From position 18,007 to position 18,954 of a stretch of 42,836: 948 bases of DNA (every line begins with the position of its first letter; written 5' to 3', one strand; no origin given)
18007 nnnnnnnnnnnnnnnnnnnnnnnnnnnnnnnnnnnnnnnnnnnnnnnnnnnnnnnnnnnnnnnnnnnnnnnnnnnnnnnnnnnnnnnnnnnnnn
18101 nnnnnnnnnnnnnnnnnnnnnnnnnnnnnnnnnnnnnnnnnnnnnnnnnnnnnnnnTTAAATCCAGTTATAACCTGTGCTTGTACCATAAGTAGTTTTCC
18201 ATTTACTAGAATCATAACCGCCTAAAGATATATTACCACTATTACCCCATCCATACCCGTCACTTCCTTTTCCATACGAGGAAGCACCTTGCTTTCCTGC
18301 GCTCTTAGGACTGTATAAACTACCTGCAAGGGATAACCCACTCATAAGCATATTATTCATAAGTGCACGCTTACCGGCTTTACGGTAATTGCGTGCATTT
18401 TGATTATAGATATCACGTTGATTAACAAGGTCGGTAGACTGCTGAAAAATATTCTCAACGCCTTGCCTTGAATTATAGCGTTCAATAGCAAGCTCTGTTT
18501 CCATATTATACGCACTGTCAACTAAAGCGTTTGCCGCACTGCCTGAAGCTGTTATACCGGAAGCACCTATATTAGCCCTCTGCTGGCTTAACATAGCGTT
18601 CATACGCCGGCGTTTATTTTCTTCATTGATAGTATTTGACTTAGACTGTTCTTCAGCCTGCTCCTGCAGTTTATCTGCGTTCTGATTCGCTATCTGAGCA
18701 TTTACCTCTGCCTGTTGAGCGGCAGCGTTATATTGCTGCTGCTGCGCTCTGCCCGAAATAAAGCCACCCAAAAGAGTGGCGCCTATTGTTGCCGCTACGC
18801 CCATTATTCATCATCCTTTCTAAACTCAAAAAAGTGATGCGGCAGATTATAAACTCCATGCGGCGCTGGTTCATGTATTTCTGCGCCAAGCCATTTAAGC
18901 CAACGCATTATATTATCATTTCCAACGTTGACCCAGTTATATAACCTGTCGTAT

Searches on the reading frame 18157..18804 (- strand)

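Call 69: search_protein_families(library=phrogs, proteins=[window:18157-18804:-], max_evalue=0.001)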
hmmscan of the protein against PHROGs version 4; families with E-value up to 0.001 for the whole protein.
window:18157-18804:- (215 aa): 1 family
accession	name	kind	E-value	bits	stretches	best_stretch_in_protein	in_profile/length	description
phrog_418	-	head and packaging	2.3e-13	51.5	1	4-168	7-158/166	internal virion protein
